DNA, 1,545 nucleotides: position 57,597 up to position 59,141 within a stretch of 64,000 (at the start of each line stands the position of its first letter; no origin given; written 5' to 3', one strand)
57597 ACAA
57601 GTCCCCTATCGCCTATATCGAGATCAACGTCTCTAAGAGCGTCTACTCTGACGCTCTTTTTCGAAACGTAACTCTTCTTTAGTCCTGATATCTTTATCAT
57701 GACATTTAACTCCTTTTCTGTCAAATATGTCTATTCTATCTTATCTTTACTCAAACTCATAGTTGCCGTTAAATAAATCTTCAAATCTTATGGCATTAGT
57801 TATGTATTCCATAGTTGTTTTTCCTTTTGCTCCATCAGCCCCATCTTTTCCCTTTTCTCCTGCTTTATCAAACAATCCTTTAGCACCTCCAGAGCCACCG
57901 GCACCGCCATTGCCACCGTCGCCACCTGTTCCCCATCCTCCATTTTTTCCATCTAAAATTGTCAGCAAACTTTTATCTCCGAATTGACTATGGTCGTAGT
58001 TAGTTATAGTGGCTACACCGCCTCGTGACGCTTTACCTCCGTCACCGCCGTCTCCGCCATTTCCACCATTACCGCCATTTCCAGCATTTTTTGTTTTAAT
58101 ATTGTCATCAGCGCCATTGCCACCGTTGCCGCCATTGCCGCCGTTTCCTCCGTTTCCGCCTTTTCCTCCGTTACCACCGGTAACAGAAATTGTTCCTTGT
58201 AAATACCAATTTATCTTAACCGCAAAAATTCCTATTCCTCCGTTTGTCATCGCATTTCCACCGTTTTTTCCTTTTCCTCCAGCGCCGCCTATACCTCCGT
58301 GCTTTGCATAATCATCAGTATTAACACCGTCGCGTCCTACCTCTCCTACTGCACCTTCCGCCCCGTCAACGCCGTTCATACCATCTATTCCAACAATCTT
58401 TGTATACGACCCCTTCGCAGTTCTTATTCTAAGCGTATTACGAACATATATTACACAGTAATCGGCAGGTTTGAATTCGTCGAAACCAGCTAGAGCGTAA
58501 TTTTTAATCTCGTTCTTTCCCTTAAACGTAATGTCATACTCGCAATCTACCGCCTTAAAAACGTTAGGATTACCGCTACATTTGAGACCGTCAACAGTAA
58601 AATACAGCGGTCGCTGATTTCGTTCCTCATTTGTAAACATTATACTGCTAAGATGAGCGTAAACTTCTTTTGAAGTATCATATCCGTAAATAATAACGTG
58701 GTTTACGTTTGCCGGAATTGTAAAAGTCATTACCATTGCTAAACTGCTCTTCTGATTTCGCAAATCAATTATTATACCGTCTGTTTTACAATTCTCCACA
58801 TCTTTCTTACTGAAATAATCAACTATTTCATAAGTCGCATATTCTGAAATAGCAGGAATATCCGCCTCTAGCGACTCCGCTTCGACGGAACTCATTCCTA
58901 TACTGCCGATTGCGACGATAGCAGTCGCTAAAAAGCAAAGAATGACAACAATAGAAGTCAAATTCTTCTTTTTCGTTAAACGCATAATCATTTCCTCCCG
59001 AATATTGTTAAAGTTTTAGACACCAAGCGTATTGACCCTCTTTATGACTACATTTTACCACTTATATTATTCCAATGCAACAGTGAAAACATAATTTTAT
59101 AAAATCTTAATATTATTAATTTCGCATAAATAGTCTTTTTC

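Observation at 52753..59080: Operon pairing a glycine-repeat (G-X-Y / GGN) secreted protein with two tandem MacB-type pumps that have oversized outer domains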

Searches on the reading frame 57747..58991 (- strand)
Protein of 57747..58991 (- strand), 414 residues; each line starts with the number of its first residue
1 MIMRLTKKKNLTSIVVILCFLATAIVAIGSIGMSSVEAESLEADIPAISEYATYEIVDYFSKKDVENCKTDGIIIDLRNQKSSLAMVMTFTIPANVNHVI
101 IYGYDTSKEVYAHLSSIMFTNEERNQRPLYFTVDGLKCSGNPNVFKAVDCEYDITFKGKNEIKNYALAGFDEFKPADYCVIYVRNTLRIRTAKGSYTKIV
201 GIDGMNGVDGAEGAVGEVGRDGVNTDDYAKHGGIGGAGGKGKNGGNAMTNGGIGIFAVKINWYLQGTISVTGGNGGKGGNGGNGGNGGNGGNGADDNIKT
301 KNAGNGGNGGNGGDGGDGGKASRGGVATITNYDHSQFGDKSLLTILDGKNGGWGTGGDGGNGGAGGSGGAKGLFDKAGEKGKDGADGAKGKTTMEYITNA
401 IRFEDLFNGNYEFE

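Call 3: search_protein_families(library=pfam, proteins=[window:57747-58991:-], max_evalue=0.01)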
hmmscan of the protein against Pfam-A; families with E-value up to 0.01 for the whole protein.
window:57747-58991:- (414 aa): 0 families

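Call 4: search_protein_families(library=ncbifam, proteins=[window:57747-58991:-], max_evalue=0.01)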
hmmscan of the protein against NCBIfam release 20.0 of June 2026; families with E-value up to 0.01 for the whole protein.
window:57747-58991:- (414 aa): 0 families

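Call 5: find_homologous_proteins(query=window:57747-58991:-, max_evalue=0.001)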
Query window:57747-58991:- (414 aa): 99 proteins with E <= 0.001 among 8000 candidates.
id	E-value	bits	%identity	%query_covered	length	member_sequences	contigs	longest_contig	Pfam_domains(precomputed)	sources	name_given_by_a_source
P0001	2.8e-167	575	98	64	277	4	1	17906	-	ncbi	-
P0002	1.2e-99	352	68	62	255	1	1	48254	-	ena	-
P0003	1.9e-16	78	-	-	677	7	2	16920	PF09479.17,PF18998.7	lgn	-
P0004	2.3e-14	71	42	6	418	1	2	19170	-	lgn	-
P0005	9.2e-10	56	40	15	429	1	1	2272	-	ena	-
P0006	3.8e-8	51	-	-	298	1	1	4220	-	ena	-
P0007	4.0e-8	51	41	8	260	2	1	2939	-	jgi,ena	-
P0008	4.9e-8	50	30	54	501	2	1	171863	-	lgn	-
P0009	6.8e-8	50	-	-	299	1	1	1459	-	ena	-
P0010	9.4e-8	50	-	-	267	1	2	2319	-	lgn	-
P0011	1.7e-7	49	45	5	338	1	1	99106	-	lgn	-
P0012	2.5e-7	48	-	-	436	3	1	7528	-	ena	-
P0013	2.5e-7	48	-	-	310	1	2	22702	-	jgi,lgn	jgi:hypothetical protein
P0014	3.3e-7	48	34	8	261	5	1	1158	-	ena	-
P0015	4.6e-7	47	-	-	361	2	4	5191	-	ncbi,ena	-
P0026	2.1e-6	45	-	-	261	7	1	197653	-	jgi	jgi:hypothetical protein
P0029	2.5e-6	45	35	13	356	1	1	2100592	PF01391.24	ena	-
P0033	4.2e-6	44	-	-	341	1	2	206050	-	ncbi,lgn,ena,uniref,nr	ncbi:hypothetical protein BV582_20855 [Bacillus paralicheniformis]|uniref:hypothetical protein n=1 T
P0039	9.0e-6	43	32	7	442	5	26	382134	-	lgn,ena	-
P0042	1.2e-5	43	-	-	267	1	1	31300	-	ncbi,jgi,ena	ncbi:MAG TPA: hypothetical protein VIM65_05595 [Cyclobacteriaceae bacterium]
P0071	2.1e-4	38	-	-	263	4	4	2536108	-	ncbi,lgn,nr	ncbi:MAG: hypothetical protein M9954_00045 [Cyclobacteriaceae bacterium]|nr:hypothetical protein [Cy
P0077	3.4e-4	38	-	-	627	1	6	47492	-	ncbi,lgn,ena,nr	ncbi:MAG: hypothetical protein J6B34_00820 [Clostridia bacterium]|nr:hypothetical protein [Clostridi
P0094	7.3e-4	37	26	9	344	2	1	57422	-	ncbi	ncbi:MAG: collagen-like triple helix repeat-containing protein [Bacteroidota bacterium]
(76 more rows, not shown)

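Call 8: find_encoding_contigs(protein=P0001, flank=10000, max_places=4)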
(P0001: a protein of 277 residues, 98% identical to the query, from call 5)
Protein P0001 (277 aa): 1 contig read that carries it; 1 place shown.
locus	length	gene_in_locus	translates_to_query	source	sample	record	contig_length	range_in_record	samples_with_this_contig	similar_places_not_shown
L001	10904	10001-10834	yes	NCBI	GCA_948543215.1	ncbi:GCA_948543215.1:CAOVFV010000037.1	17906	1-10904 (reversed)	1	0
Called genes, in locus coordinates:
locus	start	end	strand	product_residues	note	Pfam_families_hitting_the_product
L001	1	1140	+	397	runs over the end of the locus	PF02156:Glyco_hydro_26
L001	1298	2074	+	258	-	PF00149:Metallophos, PF12850:Metallophos_2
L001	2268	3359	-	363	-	-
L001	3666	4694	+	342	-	PF00753:Lactamase_B (faint), PF12706:Lactamase_B_2 (weak)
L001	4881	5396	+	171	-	PF10881:DUF2726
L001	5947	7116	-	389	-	PF01979:Amidohydro_1, PF07969:Amidohydro_3 (weak)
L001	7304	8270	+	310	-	PF01522:Polysacc_deac_1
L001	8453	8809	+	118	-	PF01035:DNA_binding_1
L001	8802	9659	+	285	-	PF00849:PseudoU_synth_2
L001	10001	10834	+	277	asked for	-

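Call 9: find_encoding_contigs(protein=P0002, flank=10000, max_places=4)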
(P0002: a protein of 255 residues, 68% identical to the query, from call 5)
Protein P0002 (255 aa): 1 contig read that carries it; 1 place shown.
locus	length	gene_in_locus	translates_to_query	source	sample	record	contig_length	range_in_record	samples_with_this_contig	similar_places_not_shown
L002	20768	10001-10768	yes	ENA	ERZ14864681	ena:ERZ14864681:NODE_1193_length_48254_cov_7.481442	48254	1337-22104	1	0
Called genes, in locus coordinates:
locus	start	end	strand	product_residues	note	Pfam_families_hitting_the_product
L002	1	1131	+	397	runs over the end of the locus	PF02156:Glyco_hydro_26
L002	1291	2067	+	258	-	PF00149:Metallophos, PF12850:Metallophos_2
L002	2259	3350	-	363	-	-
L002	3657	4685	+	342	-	PF00753:Lactamase_B (faint), PF12706:Lactamase_B_2 (weak)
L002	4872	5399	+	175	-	PF10881:DUF2726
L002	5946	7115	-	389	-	PF01979:Amidohydro_1, PF07969:Amidohydro_3 (weak)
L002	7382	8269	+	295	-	PF01522:Polysacc_deac_1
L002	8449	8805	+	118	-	PF01035:DNA_binding_1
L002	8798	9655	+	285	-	PF00849:PseudoU_synth_2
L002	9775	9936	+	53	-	-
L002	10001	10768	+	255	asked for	-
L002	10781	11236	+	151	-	-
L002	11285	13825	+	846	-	PF00005:ABC_tran, PF02463:SMC_N, PF13304:AAA_21 (faint), PF02687:FtsX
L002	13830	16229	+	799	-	PF00005:ABC_tran, PF02463:SMC_N, PF13476:AAA_23 (weak), PF13555:AAA_29 (weak), PF13304:AAA_21 (faint)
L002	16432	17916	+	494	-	PF08903:DUF1846, PF20921:DUF1846_C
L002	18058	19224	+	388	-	PF13793:Pribosyltran_N, PF00156:Pribosyltran, PF14572:Pribosyl_synth (weak)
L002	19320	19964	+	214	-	PF13483:Lactamase_B_3, PF12706:Lactamase_B_2 (faint)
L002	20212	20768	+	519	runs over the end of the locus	PF07497:Rho_RNA_bind, PF00006:ATP-synt_ab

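Call 15: search_protein_families(library=pfam, proteins=[window:57747-58991:-, P0003, P0004, P0005, P0077, P0008], max_evalue=10)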
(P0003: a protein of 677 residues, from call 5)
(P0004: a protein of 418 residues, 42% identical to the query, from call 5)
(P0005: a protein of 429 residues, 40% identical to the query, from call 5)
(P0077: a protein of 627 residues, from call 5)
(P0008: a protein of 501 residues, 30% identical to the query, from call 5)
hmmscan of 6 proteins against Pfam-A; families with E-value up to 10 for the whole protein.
window:57747-58991:- (414 aa): 0 families

P0003 (677 aa): 3 families
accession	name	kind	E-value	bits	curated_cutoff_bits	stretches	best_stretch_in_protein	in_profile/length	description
PF09479.16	Flg_new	-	2.4e-25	88.9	27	3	225-288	1-65/65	Listeria-Bacteroides repeat domain (List_Bact_rpt)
PF18998.6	Flg_new_2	-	1.2e-07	32.1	23.6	2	156-207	6-60/73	Divergent InlB B-repeat domain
PF01391.23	Collagen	-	0.00031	20.9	27.2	1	488-532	4-46/60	Collagen triple helix repeat (20 copies)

P0004 (418 aa): 0 families

P0005 (429 aa): 2 families
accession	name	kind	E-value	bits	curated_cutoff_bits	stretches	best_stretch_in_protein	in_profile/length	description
PF00015.26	MCPsignal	-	0.16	12.2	34.6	1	27-78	101-151/172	Methyl-accepting chemotaxis protein (MCP) signalling domain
PF12637.14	TSCPD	-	0.99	10.2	22.8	0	350-377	10-39/88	TSCPD domain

P0077 (627 aa): 1 family
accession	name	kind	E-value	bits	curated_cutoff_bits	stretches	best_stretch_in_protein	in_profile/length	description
PF21461.3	HL_N-beta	-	0.022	15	27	1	71-96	17-42/57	Hyaluronate lyase, N-terminal beta-sheet domain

P0008 (501 aa): 1 family
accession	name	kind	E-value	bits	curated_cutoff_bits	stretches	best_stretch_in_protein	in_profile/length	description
PF12234.13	Rav1p_C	-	0.14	10.9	27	1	252-346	238-332/640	RAVE protein 1 C terminal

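Call 16: search_solved_structures(query=window:57747-58991:-, max_evalue=10, show_alignments=2)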
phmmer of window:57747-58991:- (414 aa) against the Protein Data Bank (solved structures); distinct sequences matched with E-value up to 10: 26.
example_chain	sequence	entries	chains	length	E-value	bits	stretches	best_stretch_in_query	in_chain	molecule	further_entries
9n7g_A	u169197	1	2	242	0.0052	19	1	264-331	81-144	Protein S100-A7 FN3 chimera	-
2l6f_A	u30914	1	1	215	0.0055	18.9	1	230-295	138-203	Focal adhesion kinase 1, linker1, Paxillin, linker2, Paxillin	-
7xez_A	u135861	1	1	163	0.0055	18.9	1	300-337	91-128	Histone acetyltransferase p300,NUT family member 1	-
7vmu_A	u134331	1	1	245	0.056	15.6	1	265-304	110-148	scFv E4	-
6eld_A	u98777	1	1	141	0.066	15.4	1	257-299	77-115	Nucleolysin TIA-1 isoform p40,U1 small nuclear ribonucleoprotein C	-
9kcv_A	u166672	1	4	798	0.091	14.9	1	271-296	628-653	Protein CNGC15b,Calmodulin 2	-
8ubg_A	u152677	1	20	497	0.38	12.9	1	269-295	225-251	DpHF19,Green fluorescent protein (Fragment)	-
9hy4_A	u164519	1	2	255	0.39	12.8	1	271-288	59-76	H-2 class I histocompatibility antigen, D-B alpha chain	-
7zq8_A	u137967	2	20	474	0.66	12.1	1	267-295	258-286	VelcroVax tandem HBcAg with SUMO-Affimer inserted at MIR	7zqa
9d7y_A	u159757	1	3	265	1.3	11.1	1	262-336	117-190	scFv corresponding to human autoantibody b96.11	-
2l6h_A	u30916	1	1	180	1.5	10.9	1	272-294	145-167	Focal adhesion kinase 1, linker, Paxillin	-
8ave_B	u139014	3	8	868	1.6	10.8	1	354-371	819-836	Leptin receptor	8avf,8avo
7uc8_H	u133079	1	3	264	1.8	10.6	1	251-301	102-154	230AS-73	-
7ubs_H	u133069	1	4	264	2.5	10.2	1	261-295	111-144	230AS-26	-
8oir_Aa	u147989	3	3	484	2.5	10.2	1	274-292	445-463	Peptide chain release factor 1, mitochondrial | Peptide chain release factor 1, mitochondrial,mtRF1(AAQ)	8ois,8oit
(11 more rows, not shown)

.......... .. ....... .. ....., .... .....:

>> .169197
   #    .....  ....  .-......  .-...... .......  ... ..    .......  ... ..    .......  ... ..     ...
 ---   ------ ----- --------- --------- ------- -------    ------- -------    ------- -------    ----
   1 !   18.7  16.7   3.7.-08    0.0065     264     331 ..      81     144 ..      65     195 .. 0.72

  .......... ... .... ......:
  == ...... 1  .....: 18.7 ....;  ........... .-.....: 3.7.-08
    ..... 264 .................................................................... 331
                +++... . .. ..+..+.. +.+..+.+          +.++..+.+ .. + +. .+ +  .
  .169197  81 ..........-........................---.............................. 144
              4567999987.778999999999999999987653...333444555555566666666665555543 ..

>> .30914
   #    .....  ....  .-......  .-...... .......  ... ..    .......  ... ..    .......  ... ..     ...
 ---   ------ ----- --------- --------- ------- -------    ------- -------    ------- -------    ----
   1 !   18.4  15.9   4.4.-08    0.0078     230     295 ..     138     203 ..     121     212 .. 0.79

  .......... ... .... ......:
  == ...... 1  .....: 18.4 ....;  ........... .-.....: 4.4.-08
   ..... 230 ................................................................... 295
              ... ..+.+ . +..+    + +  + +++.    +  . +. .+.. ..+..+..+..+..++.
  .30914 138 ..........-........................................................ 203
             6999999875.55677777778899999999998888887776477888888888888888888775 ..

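Call 17: find_encoding_contigs(protein=P0003, flank=8000, max_places=2)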
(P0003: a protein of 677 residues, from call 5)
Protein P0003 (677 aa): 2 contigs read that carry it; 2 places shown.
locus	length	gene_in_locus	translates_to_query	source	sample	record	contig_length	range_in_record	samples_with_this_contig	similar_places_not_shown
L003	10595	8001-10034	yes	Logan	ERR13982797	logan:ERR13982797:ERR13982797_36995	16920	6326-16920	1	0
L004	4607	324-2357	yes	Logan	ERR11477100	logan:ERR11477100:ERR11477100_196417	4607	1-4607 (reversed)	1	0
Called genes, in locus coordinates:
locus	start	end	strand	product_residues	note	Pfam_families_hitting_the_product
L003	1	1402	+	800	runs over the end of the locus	PF00005:ABC_tran, PF02687:FtsX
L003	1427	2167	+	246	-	PF09479:Flg_new (weak)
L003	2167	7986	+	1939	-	-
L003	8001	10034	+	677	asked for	PF09479:Flg_new, PF18998:Flg_new_2 (faint), PF09479:Flg_new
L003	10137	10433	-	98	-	-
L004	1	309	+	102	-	?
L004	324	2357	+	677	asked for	PF09479:Flg_new, PF18998:Flg_new_2 (faint), PF09479:Flg_new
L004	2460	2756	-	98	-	-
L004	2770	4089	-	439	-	PF14284:PcfJ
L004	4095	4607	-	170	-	?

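Call 18: find_encoding_contigs(protein=P0004, flank=8000, max_places=2)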
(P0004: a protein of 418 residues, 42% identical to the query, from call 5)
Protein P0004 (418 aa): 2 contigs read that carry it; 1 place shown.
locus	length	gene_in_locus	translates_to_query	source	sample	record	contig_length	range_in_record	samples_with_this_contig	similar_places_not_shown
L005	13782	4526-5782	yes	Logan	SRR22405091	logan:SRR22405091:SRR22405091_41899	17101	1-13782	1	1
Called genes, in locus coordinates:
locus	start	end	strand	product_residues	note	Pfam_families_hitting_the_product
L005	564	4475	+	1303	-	-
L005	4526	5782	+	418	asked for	-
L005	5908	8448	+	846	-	PF00805:Pentapeptide, PF13576:Pentapeptide_3 (faint), PF00805:Pentapeptide, PF13599:Pentapeptide_4, PF00805:Pentapeptide (weak)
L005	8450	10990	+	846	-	-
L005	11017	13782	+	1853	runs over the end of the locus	PF00109:ketoacyl-synt, PF02801:Ketoacyl-synt_C, PF16197:KAsynt_C_assoc, PF00698:Acyl_transf_1, PF21089:PKS_DH_N, PF14765:PS-DH, PF08659:KR, PF00550:PP-binding, +4 more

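Call 19: find_encoding_contigs(protein=P0077, flank=8000, max_places=2)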
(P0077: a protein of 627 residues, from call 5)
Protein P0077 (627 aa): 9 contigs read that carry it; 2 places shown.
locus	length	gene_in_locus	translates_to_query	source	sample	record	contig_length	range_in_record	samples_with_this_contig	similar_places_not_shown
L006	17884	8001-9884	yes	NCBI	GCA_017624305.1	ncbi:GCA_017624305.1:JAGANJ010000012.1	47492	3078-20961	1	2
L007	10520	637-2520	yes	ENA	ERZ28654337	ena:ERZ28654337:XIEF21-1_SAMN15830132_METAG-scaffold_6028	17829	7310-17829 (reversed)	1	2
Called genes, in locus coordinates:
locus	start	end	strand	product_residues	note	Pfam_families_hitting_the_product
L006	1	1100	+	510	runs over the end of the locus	-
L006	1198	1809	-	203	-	PF00702:Hydrolase, PF13419:HAD_2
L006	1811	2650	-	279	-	PF03009:GDPD, PF16387:DUF4996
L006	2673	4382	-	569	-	PF22666:Glyco_hydro_2_N2 (weak), PF02837:Glyco_hydro_2_N (weak), PF02836:Glyco_hydro_2_C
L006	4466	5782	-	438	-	PF07690:MFS_1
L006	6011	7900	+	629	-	-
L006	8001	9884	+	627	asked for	-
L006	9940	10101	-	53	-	PF04014:MazE_antitoxin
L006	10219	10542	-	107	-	PF12844:HTH_19, PF13560:HTH_31, PF01381:HTH_3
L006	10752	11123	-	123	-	PF16320:Ribosomal_L12_N, PF00542:Ribosomal_L12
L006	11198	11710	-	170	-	PF00466:Ribosomal_L10, PF27436:RL10_C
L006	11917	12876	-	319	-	PF00308:Bac_DnaA, PF01695:IstB_IS21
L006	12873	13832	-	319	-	PF07261:DnaB_2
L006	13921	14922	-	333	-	PF00814:TsaD, PF22521:HypF_C_2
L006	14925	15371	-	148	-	PF00583:Acetyltransf_1, PF13673:Acetyltransf_10, PF13508:Acetyltransf_7, PF08445:FR47 (weak)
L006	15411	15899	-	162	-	PF00383:dCMP_cyt_deam_1, PF14437:MafB19-deam (weak)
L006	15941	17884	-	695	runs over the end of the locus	PF01751:Toprim, PF01131:Topoisom_bac, PF13342:Toprim_Crpt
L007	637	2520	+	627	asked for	-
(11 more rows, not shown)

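Call 47: predict_structure(alignment_id=A2)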
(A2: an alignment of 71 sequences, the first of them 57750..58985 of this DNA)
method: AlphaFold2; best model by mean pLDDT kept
length: 412 residues; sequences in the alignment: 71
mean_pLDDT: 64.8   pTM: 0.58
mean pLDDT of the five models: 64.8, 61.0, 57.9, 57.3, 56.0
residues with pLDDT >= 90: 85; 70-90: 62; 50-70: 151; < 50: 114
segments of 3 or more residues with pLDDT < 50: 1-4, 42-68, 81-87, 103-114, 118-121, 137-142, 144-147, 161-178, 180-182, 394-412
pLDDT, mean of each block of 10 residues (from residue 1): 52 76 65 56 39 35 45 61 48 62 48 46 54 47 49 58 45 47 53 53 80 96 85 95 82 51 62 89 91 66 93 91 60 56 68 95 87 87 93 50 44 33
secondary structure, 60 per line:
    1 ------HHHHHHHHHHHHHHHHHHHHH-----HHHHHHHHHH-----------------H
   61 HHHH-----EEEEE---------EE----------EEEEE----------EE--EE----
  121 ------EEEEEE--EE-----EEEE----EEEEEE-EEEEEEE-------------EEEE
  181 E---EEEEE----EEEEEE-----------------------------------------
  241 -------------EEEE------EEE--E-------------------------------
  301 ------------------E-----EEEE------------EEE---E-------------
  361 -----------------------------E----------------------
elements in order: H7-27 H33-42 H60-64 E70-74 E96-100 E127-132 E142-145 E150-155 E157-163 E177-181 E185-189 E194-199 E254-257 E264-266 E325-328 E341-343

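Call 50: fold_search(model_id=the predicted structure, library=pdb)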
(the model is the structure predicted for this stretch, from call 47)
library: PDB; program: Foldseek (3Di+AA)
matches with E <= 10: 14; with E <= 0.001: 1
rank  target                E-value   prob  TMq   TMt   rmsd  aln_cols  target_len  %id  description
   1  7jjv_B                4.9e-04  0.85  0.09  0.23  23.0       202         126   25  Crystal waters on the nine polyproline type II helical bundle springtail antifreeze protein from Granisotoma rainieri  (released 2021-01-27)
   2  7jjv_A                1.9e-03  0.60  0.10  0.24  22.3       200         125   30  Crystal waters on the nine polyproline type II helical bundle springtail antifreeze protein from Granisotoma rainieri  (released 2021-01-27)
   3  3bog_A                1.3e-01  0.12  0.07  0.24  16.9       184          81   21  Snow Flea Antifreeze Protein Quasi-racemate (released 2008-09-23)
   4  2pne                  6.8e-01  0.08  0.07  0.30  18.7       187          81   20  Crystal Structure of the Snow Flea Antifreeze Protein (released 2008-04-29)
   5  7w1c_A                1.5e+00  0.02  0.13  0.09  27.7       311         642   14  Crystal structure of Klebsiella pneumoniae K1 capsule-specific polysaccharide lyase in a P1 crystal form (released 2022-05-18)
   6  8wm1_A                3.7e+00  0.01  0.11  0.10  26.4       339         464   12  DHS dehydratase (released 2024-10-02)
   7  5awg_A                3.9e+00  0.02  0.14  0.15  27.4       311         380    8  Crystal structure of Hg-bound SufB-SufC-SufD complex from Escherichia coli (released 2015-11-11)
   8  5awf_B                4.5e+00  0.01  0.12  0.12  27.8       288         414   11  Crystal structure of SufB-SufC-SufD complex from Escherichia coli (released 2015-11-11)
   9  5awf_E                5.8e+00  0.01  0.15  0.15  29.1       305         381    8  Crystal structure of SufB-SufC-SufD complex from Escherichia coli (released 2015-11-11)
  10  3riq                  5.8e+00  0.01  0.09  0.08  30.7       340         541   14  Siphovirus 9NA tailspike receptor binding domain (released 2012-02-29)
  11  5awg_B                6.1e+00  0.01  0.09  0.10  26.0       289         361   10  Crystal structure of Hg-bound SufB-SufC-SufD complex from Escherichia coli (released 2015-11-11)
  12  7xzc_A                6.8e+00  0.00  0.09  0.08  29.1       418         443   12  Mutant (R240A) of the N-terminal domain of fucoidan lyase FdlA (released 2022-09-28)
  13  9cdv_A                8.8e+00  0.01  0.17  0.16  23.7       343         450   12  Crystal Structure of Rhombotarget A (released 2025-07-02)
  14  9a7k_B                8.8e+00  0.01  0.12  0.12  28.2       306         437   10  Integrative model of SUFB-SUFD by crosslinking MS and deep learning (released 2024-09-18)

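Call 56: search_protein_representatives(alignment_id=A2)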
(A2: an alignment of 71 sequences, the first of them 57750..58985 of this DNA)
Query: 71 sequences, 277 profile positions. Proteins with E-value up to 0.001 (for the whole library): 10897; up to 1e-10: 4408; up to 1e-30: 348. The best 150 are listed.
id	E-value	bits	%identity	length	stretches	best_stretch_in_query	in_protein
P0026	2.4e-79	282.9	-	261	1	6-261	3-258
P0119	8.7e-77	274.5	-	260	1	5-263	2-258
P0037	2.7e-75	269.6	-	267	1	6-261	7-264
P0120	8.3e-75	268.0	-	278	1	10-263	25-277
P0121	1.3e-73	264.1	-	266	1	5-262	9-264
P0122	4.9e-73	262.2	-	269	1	8-263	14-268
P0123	1.1e-72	261.0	-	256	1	11-261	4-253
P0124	2.1e-72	260.1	-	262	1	5-262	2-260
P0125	4.5e-72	259.0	-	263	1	6-263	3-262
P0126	9.4e-72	258.0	-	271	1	10-261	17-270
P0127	9.3e-71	254.7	-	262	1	20-263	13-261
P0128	8.4e-70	251.6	-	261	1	10-263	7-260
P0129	1.9e-69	250.4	-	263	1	12-262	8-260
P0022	2.3e-68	246.8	-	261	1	10-263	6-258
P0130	9.7e-68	244.8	-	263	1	5-263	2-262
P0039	1.2e-52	195.3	-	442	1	20-273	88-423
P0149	1.5e-51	191.6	-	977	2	46-268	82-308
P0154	4.2e-45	170.5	-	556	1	9-261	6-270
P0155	9.7e-45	169.3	-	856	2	28-249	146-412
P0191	1.9e-39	152.0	-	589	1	19-264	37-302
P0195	5.0e-39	150.6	-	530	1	21-254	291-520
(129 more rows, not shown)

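Call 63: find_encoding_contigs(protein=P0003, flank=10000, max_places=1)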
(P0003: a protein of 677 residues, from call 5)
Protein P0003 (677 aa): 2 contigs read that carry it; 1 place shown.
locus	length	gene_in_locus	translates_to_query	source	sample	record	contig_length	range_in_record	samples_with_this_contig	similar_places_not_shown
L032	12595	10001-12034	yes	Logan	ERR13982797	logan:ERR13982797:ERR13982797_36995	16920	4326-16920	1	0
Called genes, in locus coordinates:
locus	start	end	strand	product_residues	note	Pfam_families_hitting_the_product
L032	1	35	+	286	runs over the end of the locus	-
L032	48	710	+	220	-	-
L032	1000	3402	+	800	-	PF00005:ABC_tran, PF02687:FtsX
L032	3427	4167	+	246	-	PF09479:Flg_new (weak)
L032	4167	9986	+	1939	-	-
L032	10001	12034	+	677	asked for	PF09479:Flg_new, PF18998:Flg_new_2 (faint), PF09479:Flg_new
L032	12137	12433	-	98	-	-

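Call 68: search_protein_families(library=phrogs, proteins=[window:57750-58985:-, P0026, P0003], max_evalue=0.01)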
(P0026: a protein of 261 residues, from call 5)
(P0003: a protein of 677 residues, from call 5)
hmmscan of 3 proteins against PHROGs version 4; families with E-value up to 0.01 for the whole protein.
window:57750-58985:- (412 aa): 0 families

P0026 (261 aa): 0 families

P0003 (677 aa): 0 families
